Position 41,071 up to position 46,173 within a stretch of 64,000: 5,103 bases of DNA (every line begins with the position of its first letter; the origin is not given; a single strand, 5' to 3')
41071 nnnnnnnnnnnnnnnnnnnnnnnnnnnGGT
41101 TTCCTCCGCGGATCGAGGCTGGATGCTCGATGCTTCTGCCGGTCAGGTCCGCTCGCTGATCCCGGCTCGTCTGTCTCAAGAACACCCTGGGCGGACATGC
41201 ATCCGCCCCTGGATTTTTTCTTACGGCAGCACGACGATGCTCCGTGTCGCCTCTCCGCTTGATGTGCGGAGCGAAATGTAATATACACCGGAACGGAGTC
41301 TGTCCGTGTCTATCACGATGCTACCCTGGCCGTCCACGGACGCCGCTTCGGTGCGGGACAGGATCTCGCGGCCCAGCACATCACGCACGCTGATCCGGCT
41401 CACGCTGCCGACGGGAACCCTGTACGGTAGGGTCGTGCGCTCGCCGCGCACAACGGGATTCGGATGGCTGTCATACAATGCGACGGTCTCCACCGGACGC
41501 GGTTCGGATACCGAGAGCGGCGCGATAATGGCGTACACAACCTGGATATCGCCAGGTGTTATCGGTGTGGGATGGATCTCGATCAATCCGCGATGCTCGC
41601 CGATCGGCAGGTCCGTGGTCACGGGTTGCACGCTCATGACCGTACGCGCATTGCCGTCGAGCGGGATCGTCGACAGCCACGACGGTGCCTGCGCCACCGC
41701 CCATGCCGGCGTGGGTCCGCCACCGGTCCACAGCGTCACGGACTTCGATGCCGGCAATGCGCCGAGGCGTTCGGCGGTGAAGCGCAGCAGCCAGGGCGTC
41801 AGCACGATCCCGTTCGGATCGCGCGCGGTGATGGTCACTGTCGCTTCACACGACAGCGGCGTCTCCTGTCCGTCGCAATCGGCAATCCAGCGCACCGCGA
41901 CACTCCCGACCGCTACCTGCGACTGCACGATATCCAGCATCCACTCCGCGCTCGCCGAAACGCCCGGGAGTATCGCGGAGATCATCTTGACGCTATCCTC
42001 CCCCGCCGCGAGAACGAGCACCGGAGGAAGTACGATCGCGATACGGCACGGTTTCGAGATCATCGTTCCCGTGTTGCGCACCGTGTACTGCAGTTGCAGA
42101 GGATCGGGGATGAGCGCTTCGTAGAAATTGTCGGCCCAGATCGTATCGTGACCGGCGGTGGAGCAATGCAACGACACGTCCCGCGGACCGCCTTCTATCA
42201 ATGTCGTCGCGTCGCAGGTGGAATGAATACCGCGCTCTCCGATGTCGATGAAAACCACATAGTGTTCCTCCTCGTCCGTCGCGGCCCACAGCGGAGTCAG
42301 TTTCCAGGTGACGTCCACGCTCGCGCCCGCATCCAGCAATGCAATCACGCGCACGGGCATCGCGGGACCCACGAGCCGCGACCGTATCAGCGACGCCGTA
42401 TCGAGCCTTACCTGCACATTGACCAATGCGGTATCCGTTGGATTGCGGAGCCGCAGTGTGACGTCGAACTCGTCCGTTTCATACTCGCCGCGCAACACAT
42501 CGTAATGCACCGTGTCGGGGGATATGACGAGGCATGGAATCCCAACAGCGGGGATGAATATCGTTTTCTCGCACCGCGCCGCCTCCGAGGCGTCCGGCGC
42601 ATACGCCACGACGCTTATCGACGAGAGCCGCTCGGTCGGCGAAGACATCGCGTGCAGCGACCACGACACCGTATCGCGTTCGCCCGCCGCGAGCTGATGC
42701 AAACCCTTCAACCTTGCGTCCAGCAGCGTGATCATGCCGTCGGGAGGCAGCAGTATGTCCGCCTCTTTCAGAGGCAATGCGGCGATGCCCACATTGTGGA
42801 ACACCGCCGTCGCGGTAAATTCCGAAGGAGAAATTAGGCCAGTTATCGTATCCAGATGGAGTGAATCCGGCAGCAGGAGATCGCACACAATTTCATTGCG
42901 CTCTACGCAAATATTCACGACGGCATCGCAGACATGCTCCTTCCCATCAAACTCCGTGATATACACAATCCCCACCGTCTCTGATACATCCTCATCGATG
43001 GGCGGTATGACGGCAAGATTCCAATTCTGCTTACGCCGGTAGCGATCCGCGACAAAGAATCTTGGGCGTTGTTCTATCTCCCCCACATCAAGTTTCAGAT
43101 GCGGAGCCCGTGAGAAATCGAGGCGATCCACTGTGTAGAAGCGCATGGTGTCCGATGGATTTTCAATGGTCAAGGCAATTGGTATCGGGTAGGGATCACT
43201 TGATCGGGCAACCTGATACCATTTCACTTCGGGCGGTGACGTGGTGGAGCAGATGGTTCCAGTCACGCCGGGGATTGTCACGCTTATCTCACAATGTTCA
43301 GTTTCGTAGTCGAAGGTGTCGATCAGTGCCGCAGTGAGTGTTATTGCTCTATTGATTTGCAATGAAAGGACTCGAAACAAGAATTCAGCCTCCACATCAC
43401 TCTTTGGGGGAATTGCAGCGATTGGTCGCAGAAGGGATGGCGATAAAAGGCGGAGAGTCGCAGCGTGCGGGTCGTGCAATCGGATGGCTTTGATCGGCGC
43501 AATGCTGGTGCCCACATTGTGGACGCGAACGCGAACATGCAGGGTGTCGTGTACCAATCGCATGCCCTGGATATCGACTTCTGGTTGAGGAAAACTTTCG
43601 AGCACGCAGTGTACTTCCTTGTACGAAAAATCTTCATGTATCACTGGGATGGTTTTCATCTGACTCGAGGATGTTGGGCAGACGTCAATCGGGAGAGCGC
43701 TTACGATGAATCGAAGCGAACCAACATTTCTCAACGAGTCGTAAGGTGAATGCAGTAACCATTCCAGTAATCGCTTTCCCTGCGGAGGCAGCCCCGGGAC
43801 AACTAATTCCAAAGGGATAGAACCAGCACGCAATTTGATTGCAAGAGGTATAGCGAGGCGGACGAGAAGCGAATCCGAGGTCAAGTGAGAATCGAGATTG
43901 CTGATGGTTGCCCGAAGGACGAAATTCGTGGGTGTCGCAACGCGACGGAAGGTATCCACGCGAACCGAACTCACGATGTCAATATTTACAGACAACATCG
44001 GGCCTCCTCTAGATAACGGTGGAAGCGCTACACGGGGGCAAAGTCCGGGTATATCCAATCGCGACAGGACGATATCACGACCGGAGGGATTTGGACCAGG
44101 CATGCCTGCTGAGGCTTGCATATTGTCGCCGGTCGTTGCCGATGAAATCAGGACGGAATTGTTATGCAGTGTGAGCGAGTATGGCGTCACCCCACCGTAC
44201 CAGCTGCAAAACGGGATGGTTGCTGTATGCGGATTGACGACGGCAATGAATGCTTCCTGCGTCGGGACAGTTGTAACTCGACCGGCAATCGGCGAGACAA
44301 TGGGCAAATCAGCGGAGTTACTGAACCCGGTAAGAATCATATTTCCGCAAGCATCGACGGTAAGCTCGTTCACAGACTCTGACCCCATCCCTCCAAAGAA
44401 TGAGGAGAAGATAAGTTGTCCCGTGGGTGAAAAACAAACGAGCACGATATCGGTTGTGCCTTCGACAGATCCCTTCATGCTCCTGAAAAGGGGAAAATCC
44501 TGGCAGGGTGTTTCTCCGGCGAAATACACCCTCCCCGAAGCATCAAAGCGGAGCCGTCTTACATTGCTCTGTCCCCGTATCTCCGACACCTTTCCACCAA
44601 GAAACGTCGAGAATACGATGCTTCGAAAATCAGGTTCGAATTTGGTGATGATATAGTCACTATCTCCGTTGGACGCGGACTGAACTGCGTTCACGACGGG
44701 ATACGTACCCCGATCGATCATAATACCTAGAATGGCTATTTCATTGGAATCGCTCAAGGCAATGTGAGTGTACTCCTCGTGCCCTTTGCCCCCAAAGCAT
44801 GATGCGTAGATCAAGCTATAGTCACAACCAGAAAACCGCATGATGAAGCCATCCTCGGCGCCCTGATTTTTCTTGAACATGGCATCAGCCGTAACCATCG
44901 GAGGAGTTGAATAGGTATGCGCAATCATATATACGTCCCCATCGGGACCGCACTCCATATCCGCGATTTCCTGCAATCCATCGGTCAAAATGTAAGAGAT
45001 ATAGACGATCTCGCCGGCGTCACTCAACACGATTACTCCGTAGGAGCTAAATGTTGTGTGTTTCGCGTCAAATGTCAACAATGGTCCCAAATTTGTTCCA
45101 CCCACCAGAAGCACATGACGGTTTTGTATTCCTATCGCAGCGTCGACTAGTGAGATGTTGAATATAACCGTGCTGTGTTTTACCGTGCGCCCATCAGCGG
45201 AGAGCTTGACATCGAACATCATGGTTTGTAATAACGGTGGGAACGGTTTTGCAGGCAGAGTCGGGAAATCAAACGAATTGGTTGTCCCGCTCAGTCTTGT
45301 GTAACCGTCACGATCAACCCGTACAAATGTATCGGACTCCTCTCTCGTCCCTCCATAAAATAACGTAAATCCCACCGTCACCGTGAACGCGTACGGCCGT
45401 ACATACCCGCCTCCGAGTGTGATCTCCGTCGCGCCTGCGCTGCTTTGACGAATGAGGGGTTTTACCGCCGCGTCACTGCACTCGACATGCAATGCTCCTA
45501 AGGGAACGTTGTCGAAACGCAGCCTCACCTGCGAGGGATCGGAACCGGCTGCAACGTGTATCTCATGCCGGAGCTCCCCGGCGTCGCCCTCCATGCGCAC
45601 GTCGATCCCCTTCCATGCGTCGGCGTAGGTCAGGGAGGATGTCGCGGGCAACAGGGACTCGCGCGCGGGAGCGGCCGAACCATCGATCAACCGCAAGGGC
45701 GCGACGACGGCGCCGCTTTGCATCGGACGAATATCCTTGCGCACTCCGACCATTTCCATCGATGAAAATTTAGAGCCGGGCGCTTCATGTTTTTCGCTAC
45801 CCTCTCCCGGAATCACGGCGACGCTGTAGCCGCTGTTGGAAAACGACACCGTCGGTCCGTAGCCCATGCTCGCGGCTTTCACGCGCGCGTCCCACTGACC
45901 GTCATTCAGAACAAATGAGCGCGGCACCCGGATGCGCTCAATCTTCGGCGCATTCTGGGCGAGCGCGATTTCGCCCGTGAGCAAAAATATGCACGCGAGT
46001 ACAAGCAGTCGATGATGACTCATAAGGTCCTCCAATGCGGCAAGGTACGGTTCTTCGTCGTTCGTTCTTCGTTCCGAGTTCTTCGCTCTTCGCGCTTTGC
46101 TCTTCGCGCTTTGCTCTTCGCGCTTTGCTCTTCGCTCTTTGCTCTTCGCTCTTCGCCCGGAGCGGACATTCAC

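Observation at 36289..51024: Three tandem giant T9SS-secreted SBBP-repeat paralogs with conserved ends and divergent centres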

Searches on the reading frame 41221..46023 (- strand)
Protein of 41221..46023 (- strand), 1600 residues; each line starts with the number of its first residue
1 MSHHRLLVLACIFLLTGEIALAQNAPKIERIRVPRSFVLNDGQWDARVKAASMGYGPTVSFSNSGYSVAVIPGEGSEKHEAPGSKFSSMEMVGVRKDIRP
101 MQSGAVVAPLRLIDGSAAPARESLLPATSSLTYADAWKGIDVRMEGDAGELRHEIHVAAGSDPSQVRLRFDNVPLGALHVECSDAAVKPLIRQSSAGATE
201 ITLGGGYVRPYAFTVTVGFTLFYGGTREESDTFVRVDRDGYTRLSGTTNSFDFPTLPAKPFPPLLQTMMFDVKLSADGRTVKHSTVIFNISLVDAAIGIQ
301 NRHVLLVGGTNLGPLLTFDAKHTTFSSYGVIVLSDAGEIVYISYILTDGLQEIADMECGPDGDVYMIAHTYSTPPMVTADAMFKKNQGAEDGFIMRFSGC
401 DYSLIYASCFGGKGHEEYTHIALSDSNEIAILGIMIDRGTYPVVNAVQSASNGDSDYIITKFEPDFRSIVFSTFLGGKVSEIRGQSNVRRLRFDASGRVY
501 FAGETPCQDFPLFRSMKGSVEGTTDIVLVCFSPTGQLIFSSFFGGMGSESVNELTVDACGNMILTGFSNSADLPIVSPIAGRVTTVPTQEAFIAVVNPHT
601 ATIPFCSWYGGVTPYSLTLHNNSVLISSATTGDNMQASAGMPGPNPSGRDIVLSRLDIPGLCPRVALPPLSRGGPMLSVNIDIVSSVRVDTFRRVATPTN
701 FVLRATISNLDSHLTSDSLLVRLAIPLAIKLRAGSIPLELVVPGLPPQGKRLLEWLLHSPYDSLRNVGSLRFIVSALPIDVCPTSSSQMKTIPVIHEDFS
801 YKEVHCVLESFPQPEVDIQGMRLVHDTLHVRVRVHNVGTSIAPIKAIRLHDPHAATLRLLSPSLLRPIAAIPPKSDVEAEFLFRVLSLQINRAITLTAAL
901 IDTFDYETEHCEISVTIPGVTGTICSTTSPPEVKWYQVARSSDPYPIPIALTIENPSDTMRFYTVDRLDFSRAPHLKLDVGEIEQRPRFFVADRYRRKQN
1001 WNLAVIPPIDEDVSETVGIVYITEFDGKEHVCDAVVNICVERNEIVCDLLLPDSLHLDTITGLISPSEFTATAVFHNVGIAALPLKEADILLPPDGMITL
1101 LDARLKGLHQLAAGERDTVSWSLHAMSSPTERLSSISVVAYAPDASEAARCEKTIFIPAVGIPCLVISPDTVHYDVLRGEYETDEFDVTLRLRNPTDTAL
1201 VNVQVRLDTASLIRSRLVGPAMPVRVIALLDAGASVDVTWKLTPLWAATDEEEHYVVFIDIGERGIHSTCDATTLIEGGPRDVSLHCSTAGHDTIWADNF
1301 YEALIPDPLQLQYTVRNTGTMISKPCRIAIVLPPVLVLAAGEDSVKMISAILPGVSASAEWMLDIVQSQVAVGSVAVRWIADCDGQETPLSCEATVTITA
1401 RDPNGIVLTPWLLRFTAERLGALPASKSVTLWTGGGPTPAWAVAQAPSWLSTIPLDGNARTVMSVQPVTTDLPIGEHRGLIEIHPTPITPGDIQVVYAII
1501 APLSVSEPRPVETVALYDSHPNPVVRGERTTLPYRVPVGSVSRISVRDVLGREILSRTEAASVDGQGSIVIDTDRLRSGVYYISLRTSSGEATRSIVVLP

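Call 5: search_protein_families(library=pfam, proteins=[window:41221-46023:-], max_evalue=0.01)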
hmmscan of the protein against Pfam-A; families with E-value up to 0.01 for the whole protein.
window:41221-46023:- (1600 aa): 2 families
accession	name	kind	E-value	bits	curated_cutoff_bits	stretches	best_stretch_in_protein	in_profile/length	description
PF25778.1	DUF7948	-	7.6e-14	52.7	27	1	37-173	1-147/214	Domain of unknown function (DUF7948)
PF18962.6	Por_Secre_tail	-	0.00034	21.3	27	1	1540-1598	20-75/75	Secretion system C-terminal sorting domain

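Call 6: search_protein_families(library=ncbifam, proteins=[window:41221-46023:-], max_evalue=0.01)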
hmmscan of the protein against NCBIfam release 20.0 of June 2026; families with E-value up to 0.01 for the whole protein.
window:41221-46023:- (1600 aa): 3 families
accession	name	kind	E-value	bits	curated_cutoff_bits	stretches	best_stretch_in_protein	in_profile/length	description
TIGR04183.1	Por_Secre_tail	domain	3.7e-06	26.8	23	1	1521-1598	3-71/72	T9SS type A sorting domain-containing protein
NF052323.1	T9SSA_dep_M6i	equivalog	0.00099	17.1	600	1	1520-1595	961-1034/1043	T9SS-dependent M6-like inactivated metalloprotease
NF047494.1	Lepto_SBBP_lipo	equivalog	0.0041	15.8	400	1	485-569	70-149/466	SBBP repeat beta-propeller lipoprotein, LipL53 family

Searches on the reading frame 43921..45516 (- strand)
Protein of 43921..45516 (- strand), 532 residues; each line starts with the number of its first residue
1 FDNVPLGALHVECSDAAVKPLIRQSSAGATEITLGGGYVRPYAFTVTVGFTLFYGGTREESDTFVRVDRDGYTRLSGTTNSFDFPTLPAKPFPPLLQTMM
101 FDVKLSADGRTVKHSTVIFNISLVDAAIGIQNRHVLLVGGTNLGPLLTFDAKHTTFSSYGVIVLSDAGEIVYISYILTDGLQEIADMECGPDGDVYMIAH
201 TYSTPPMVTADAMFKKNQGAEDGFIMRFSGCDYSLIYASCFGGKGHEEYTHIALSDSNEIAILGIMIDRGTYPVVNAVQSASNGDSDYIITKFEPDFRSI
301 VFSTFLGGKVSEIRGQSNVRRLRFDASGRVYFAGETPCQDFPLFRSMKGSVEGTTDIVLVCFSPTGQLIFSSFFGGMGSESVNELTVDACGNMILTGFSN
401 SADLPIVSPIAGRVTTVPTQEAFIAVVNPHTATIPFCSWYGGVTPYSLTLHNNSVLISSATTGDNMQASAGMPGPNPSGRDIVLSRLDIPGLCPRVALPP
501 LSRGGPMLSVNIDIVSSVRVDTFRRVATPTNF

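Call 40: search_protein_families(library=pfam, proteins=[window:43921-45516:-], max_evalue=10)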
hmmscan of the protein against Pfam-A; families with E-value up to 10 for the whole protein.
window:43921-45516:- (532 aa): 1 family
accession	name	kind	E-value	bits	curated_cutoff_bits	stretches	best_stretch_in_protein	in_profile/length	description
PF00400.38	WD40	-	0.15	13.1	27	0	359-372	16-29/39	WD domain, G-beta repeat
